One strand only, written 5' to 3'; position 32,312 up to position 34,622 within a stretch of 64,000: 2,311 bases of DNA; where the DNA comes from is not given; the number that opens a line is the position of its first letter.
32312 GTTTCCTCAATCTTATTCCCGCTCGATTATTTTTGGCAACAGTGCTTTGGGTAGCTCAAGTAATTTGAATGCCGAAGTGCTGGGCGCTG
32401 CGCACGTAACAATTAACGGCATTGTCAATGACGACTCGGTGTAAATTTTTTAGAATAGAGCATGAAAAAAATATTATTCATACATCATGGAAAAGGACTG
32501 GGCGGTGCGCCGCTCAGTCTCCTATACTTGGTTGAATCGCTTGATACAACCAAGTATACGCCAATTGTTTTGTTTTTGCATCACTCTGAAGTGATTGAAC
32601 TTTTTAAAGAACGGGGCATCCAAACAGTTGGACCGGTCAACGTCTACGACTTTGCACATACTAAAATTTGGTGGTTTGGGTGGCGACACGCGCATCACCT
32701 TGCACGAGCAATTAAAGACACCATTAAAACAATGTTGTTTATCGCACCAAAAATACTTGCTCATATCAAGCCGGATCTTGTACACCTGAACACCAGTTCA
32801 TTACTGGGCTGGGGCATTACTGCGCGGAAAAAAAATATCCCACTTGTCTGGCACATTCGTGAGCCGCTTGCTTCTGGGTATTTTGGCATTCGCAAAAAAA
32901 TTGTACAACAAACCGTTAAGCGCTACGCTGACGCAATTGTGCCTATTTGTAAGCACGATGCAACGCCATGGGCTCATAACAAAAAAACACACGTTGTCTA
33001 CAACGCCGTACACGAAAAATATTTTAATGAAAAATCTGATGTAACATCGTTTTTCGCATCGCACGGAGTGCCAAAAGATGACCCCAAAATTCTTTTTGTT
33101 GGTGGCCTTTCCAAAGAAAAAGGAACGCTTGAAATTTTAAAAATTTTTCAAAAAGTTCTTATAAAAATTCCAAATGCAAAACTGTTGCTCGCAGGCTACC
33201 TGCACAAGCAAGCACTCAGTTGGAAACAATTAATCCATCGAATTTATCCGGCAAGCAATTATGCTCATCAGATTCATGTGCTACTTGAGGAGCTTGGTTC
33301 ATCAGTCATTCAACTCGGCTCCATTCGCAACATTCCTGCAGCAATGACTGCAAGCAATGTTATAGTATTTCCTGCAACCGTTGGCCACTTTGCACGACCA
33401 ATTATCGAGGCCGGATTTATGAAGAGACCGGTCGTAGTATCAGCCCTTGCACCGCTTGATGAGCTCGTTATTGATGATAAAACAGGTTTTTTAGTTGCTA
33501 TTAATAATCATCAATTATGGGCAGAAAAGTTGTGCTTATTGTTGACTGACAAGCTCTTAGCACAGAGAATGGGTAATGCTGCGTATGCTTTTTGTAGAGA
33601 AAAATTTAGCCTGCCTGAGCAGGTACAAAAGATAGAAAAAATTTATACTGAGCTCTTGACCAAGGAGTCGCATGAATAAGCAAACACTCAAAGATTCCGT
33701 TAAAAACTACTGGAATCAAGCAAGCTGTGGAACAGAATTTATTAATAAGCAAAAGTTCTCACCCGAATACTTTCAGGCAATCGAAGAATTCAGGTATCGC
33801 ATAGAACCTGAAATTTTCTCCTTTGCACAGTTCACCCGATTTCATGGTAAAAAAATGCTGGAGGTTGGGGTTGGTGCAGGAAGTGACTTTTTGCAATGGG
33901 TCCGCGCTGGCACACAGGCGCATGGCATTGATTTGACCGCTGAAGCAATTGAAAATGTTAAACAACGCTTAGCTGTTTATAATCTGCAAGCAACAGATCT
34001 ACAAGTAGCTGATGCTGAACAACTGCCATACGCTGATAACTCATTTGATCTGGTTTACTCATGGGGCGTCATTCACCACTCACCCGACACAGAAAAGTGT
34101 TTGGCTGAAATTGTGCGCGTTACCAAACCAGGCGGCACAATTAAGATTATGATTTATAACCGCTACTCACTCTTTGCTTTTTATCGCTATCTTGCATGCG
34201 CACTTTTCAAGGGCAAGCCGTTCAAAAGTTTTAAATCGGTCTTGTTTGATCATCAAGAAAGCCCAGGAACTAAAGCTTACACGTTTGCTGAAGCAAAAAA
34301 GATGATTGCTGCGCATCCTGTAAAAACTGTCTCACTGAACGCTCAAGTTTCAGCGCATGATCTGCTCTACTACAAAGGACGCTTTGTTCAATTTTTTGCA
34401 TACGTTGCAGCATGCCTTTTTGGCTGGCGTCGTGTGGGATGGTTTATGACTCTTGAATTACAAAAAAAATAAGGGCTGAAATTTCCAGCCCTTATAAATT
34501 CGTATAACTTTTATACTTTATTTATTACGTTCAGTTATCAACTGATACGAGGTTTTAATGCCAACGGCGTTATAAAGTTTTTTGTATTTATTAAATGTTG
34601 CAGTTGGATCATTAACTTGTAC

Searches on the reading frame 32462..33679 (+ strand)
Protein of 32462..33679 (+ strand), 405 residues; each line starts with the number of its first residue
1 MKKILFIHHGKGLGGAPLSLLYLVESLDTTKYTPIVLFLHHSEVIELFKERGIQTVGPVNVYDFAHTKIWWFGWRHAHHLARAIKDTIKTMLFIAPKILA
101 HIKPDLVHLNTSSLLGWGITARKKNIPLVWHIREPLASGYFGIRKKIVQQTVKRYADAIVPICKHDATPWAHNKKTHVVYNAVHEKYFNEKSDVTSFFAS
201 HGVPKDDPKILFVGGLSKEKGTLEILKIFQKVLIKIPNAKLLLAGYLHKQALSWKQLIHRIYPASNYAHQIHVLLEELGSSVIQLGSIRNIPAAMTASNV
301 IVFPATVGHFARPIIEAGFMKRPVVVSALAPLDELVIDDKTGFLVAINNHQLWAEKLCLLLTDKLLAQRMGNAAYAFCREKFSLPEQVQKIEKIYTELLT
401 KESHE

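Call 11: search_protein_families(library=pfam, proteins=[window:32462-33679:+], max_evalue=0.00001)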
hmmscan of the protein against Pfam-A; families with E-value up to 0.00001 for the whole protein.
window:32462-33679:+ (405 aa): 3 families
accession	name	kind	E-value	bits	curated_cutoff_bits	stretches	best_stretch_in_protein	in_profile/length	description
PF00534.26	Glycos_transf_1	-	5.1e-25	88.4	26.4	1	196-375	4-170/172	Glycosyl transferases group 1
PF13692.12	Glyco_trans_1_4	-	2.3e-17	64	27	1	208-363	2-142/142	Glycosyl transferases group 1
PF13439.12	Glyco_transf_4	-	7.3e-08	33.1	28.5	1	14-184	2-167/170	Glycosyltransferase Family 4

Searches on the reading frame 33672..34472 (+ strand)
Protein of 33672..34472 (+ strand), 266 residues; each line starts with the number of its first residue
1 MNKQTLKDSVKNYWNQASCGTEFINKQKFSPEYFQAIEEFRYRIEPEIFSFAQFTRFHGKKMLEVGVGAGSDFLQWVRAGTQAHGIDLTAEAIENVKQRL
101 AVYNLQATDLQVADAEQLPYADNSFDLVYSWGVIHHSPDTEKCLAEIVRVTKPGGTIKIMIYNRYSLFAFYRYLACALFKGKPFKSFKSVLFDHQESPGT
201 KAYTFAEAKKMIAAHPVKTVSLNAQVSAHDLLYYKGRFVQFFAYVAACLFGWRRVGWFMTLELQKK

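Call 11: search_protein_families(library=pfam, proteins=[window:33672-34472:+], max_evalue=0.00001)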
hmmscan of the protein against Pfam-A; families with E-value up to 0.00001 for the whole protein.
window:33672-34472:+ (266 aa): 6 families
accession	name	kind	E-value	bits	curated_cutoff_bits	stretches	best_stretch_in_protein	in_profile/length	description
PF08241.18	Methyltransf_11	-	2.6e-24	86.1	21.2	1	63-157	1-93/95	Methyltransferase domain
PF13649.12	Methyltransf_25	-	1.2e-20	74.4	27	1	63-155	2-97/97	Methyltransferase domain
PF13847.12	Methyltransf_31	-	1.2e-20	74.1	27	1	59-159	4-109/145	Methyltransferase domain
PF08242.18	Methyltransf_12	-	1e-15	58.7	30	1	63-157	1-98/98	Methyltransferase domain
PF13489.12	Methyltransf_23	-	5.3e-12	46.2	27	1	51-166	15-123/164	Methyltransferase domain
PF01209.24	Ubie_methyltran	-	9.4e-12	45.2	20.1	1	58-169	47-161/233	ubiE/COQ5 methyltransferase family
